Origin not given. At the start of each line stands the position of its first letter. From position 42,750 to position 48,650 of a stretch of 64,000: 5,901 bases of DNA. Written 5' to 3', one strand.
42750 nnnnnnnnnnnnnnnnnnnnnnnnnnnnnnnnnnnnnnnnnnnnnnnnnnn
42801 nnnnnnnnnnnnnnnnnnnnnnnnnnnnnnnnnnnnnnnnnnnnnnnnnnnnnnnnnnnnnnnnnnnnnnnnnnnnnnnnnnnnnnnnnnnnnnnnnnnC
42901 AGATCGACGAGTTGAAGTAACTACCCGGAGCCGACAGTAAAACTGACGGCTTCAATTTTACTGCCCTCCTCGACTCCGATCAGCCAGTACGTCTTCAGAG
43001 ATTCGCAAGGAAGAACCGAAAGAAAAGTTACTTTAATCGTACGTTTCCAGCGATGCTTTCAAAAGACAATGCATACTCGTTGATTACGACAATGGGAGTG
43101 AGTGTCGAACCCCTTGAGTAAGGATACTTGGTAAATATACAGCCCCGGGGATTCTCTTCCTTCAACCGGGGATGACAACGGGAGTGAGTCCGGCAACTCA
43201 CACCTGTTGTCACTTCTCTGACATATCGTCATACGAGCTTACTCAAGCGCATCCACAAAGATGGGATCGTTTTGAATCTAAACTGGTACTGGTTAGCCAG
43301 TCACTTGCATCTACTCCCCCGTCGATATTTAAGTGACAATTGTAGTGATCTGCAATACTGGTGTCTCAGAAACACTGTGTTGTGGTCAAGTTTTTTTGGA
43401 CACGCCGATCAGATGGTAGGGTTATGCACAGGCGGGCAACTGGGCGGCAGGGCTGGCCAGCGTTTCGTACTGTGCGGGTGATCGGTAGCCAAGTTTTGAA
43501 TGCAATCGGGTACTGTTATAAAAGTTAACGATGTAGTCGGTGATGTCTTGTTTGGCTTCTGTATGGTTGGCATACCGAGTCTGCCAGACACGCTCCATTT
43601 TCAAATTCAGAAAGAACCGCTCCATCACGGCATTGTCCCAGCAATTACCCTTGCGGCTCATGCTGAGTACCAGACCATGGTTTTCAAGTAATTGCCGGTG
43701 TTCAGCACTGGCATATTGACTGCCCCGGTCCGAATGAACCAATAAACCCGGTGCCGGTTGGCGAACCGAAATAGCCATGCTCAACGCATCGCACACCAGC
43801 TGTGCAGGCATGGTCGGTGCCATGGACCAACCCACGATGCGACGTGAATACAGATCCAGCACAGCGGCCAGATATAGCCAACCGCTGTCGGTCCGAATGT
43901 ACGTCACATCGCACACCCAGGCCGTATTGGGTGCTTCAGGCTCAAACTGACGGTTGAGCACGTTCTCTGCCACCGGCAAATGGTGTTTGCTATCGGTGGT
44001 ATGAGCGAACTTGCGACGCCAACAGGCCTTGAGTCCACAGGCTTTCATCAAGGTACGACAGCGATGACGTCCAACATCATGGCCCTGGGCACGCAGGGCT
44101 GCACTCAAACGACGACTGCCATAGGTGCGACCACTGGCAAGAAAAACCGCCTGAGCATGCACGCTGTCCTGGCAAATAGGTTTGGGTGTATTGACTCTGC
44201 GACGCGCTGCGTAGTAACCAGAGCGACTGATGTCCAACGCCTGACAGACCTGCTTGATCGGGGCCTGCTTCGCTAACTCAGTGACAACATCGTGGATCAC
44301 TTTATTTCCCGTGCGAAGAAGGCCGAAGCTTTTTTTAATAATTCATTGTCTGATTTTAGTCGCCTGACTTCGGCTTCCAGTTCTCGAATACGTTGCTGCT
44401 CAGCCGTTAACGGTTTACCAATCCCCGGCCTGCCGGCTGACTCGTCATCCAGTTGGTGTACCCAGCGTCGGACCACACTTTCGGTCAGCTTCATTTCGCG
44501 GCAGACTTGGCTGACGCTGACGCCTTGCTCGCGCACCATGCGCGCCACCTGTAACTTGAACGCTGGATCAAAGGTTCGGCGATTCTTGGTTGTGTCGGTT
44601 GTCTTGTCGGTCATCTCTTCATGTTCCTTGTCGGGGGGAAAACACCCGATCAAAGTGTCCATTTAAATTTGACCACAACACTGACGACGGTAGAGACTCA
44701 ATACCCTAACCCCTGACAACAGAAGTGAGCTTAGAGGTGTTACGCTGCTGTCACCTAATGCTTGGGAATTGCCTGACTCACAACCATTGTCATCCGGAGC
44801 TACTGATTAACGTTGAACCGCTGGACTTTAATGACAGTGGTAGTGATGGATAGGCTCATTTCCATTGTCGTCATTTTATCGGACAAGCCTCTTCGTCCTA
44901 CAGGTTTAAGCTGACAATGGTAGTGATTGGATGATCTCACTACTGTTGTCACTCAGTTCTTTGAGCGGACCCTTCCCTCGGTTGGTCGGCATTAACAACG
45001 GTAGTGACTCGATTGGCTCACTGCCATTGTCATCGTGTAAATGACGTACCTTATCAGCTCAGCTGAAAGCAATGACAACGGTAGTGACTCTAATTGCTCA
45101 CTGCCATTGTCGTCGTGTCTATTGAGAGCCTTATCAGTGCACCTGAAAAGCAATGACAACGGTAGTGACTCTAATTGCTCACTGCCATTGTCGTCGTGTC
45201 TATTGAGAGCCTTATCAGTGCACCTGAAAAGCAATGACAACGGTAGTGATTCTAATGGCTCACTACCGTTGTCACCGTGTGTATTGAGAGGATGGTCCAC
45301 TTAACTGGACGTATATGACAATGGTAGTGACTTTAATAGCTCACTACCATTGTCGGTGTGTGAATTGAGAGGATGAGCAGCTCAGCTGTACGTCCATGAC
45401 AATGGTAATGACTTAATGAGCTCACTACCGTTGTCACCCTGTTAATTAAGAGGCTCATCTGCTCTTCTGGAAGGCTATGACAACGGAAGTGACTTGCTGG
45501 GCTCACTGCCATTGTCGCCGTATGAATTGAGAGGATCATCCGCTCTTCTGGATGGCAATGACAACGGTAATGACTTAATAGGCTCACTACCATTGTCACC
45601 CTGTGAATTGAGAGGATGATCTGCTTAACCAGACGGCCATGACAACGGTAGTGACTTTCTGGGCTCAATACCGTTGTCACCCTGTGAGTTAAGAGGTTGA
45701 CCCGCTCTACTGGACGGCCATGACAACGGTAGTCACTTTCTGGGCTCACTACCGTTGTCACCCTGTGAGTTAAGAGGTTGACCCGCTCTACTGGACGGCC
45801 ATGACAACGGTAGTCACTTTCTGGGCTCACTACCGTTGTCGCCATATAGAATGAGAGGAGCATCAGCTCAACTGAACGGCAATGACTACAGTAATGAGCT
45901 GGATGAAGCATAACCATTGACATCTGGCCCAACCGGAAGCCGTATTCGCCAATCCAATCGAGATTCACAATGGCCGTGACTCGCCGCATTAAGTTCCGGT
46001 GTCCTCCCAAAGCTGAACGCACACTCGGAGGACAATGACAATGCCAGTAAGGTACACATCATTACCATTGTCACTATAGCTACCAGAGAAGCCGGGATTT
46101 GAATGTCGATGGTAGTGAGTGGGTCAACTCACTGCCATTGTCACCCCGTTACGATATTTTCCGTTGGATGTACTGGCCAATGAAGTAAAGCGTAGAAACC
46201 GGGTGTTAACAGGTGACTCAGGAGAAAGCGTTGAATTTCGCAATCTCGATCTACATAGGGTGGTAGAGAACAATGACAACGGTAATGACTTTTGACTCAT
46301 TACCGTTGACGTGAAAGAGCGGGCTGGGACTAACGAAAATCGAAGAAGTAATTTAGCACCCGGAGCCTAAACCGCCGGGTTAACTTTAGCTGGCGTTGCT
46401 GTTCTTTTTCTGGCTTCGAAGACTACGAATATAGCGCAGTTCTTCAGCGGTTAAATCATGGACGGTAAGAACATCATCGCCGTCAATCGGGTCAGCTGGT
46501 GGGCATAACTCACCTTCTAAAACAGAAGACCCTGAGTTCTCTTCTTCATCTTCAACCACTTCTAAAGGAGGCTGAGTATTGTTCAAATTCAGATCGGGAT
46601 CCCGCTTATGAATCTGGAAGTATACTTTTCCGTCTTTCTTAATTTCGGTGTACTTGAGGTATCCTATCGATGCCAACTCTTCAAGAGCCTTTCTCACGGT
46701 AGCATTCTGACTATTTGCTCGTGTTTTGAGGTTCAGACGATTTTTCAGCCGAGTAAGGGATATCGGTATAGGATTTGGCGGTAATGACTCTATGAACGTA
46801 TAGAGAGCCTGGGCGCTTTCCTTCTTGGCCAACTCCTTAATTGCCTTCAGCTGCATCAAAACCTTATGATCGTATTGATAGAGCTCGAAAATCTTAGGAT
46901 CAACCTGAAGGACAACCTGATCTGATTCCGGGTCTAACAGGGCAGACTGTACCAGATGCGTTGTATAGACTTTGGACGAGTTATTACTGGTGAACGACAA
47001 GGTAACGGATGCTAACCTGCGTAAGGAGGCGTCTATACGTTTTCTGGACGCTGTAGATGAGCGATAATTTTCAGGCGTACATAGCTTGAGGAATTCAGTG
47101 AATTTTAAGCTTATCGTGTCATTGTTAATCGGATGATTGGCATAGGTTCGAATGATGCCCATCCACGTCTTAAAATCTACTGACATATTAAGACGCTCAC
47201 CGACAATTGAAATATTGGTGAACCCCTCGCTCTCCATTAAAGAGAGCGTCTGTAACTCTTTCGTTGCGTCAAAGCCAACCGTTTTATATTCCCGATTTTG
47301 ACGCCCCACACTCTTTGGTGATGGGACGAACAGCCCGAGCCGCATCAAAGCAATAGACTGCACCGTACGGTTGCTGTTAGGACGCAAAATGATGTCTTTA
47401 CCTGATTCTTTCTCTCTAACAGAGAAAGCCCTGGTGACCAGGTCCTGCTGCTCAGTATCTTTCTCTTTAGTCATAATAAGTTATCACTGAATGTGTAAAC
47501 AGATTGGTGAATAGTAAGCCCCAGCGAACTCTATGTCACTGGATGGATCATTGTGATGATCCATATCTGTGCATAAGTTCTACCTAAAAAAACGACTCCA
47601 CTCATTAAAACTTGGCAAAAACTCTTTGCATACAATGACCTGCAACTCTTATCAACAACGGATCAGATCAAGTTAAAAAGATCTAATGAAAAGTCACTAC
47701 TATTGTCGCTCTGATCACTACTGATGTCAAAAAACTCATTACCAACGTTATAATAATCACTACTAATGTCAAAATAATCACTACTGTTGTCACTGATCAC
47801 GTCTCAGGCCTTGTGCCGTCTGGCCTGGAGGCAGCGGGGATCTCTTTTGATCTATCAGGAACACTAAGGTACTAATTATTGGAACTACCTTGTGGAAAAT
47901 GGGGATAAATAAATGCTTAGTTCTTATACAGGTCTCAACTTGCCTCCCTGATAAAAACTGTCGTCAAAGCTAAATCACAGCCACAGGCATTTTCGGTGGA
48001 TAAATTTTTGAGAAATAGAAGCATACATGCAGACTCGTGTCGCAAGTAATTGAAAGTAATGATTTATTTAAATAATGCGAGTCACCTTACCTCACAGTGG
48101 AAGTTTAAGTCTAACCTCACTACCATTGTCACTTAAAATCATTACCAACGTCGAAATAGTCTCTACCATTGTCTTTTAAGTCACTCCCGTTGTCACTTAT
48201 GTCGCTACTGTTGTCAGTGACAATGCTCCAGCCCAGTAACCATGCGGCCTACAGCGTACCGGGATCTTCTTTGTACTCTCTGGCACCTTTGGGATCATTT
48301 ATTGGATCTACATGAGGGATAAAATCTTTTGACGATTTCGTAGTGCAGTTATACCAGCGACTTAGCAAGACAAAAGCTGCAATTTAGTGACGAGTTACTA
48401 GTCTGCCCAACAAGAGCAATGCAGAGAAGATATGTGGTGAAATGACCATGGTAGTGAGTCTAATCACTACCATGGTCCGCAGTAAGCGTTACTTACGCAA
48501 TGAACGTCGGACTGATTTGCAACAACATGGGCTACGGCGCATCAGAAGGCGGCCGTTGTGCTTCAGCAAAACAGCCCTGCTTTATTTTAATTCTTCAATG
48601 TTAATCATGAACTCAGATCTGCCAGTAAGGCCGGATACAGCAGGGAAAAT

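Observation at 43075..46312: Hyper-expanded array of 81-bp tandem repeats carrying inverted iteron pairs next to repA, split by an IS3-family insertion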

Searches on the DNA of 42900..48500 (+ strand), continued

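Call 23: get_annotated_region(hit=H59, flank=3500)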
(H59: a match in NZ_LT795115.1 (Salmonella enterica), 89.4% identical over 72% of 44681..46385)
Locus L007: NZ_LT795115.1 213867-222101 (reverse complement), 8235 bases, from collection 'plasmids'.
description: Salmonella enterica subsp. enterica serovar Typhimurium isolate VNB151-sc-2315230 plasmid p1
organism: Salmonella enterica (NCBI taxid 90371)
taxonomy: Bacteria; Pseudomonadota; Gammaproteobacteria; Enterobacterales; Enterobacteriaceae; Salmonella; Salmonella enterica
host: -; source: -; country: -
typing (MOB-suite, as given by PLSDB): conjugative; replicon IncHI2A,rep_cluster_1088; relaxase MOBH; mating-pair formation MPF_F
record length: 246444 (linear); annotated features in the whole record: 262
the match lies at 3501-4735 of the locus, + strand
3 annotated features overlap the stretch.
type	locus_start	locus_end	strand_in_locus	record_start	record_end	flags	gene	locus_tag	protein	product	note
CDS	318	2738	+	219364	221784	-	-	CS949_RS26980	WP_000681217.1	Ig-like domain-containing protein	-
CDS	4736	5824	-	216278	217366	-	repHI2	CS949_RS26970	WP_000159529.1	IncHI-type plasmid replication initiator protein RepHI2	-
CDS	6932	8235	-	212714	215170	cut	-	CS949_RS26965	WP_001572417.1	Ig-like domain-containing protein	-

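Call 24: get_annotated_region(hit=H67, flank=3500)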
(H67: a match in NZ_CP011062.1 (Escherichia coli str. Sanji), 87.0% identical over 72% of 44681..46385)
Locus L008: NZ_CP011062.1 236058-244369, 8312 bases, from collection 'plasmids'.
description: Escherichia coli str. Sanji plasmid pSJ_255, complete sequence
organism: Escherichia coli str. Sanji (NCBI taxid 1441627)
taxonomy: Bacteria; Pseudomonadota; Gammaproteobacteria; Enterobacterales; Enterobacteriaceae; Escherichia; Escherichia coli; Escherichia coli str. Sanji
host: -; source: pheasant,pheasant duodenum; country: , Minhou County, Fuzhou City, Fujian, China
typing (MOB-suite, as given by PLSDB): conjugative; replicon IncHI2A,IncN,rep_cluster_1088; relaxase MOBH; mating-pair formation MPF_F
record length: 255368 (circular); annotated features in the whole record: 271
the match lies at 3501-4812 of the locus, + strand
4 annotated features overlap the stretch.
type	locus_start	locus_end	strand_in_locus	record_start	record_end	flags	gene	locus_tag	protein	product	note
CDS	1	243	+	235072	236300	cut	-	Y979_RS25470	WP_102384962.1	IS3 family transposase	-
CDS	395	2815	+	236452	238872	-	-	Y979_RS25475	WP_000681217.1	Ig-like domain-containing protein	-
CDS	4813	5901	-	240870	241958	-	repHI2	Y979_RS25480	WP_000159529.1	IncHI-type plasmid replication initiator protein RepHI2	-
CDS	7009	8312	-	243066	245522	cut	-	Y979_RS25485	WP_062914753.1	Ig-like domain-containing protein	-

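Call 90: search_dna_similar(query=L003:2439-5116:+, collection=plasmids, mode=near, rows=spread, max_rows=60)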
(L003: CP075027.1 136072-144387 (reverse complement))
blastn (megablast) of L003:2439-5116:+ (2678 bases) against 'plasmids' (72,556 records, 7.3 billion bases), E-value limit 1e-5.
Records with a match: 1126; places in all: 1988; records where one place covers at least 80% of the query: 1029.
Best place of each record, by identity: >=99% 107; 95-99% 927; 90-95% 92.
By first word of the organism name: Escherichia 376; Salmonella 342; Enterobacter 272; Klebsiella 62; Citrobacter 38; Leclercia 11; Raoultella 8; Serratia 7; Cronobacter 2; Shigella 2; and 5 more.
By predicted mobility (MOB-suite, as given by PLSDB): conjugative 968; non-mobilizable 158.
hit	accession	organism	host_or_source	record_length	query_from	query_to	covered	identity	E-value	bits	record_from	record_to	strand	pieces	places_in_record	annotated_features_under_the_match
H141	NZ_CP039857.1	Salmonella enterica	Homo sapiens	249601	1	2678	100%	100.0%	0e+0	4946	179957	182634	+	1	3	Ig-like domain-containing protein | repHI2: IncHI-type plasmid replication initiator protein RepHI2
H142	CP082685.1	Salmonella enterica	ground turkey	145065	1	2678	100%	100.0%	0e+0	4940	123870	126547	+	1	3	Ig-like domain repeat protein | repHI2: IncHI-type plasmid replication initiator protein RepHI2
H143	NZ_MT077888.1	Escherichia coli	-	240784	1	2678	100%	100.0%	0e+0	4954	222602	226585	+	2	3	IS3-like element ISKpn18 family transposase | Ig-like domain-containing protein | repHI2: IncHI-type plasmid replication initiator protein RepHI2 | hypothetical protein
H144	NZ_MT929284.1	Escherichia coli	-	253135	1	2678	100%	99.9%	0e+0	4935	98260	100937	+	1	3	Ig-like domain-containing protein | repHI2: IncHI-type plasmid replication initiator protein RepHI2 | hypothetical protein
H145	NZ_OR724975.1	Escherichia coli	-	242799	1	2678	100%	99.9%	0e+0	4935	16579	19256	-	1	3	repHI2: IncHI-type plasmid replication initiator protein RepHI2 | Ig-like domain-containing protein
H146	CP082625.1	Salmonella enterica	Pork Chop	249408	1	2678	100%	97.9%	0e+0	4628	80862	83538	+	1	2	Ig-like domain repeat protein | repHI2: IncHI-type plasmid replication initiator protein RepHI2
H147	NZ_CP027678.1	Salmonella enterica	bacterial culture,wild bird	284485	1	2678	100%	97.8%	0e+0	4623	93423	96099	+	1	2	Ig-like domain-containing protein | repHI2: IncHI-type plasmid replication initiator protein RepHI2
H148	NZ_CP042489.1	Enterobacter hormaechei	Homo sapiens,Whole organism,clinical ...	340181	1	2678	100%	97.8%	0e+0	4623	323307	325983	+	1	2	Ig-like domain-containing protein | repHI2: IncHI-type plasmid replication initiator protein RepHI2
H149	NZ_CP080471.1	Enterobacter hormaechei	Homo sapiens,Broncho-alveolar lavage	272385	1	2678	100%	97.8%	0e+0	4623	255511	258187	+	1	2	Ig-like domain-containing protein | repHI2: IncHI-type plasmid replication initiator protein RepHI2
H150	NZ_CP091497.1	Enterobacter cloacae complex sp. ECL404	cell culture,Drainage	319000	1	2678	100%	97.8%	0e+0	4623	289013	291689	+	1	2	Ig-like domain-containing protein | repHI2: IncHI-type plasmid replication initiator protein RepHI2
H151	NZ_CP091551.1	Salmonella enterica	Homo sapiens,stool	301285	1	2678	100%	97.8%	0e+0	4623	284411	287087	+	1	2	Ig-like domain-containing protein | repHI2: IncHI-type plasmid replication initiator protein RepHI2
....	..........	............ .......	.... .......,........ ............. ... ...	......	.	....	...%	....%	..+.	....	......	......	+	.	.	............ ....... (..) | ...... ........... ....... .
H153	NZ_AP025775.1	Enterobacter hormaechei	Homo sapiens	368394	1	2678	100%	97.8%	0e+0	4623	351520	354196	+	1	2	Ig-like domain-containing protein | repHI2: IncHI-type plasmid replication initiator protein RepHI2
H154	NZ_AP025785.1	Enterobacter hormaechei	Homo sapiens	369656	1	2678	100%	97.8%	0e+0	4623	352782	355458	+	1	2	Ig-like domain-containing protein | repHI2: IncHI-type plasmid replication initiator protein RepHI2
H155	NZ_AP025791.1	Enterobacter hormaechei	Homo sapiens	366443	1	2678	100%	97.8%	0e+0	4623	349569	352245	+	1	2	Ig-like domain-containing protein | repHI2: IncHI-type plasmid replication initiator protein RepHI2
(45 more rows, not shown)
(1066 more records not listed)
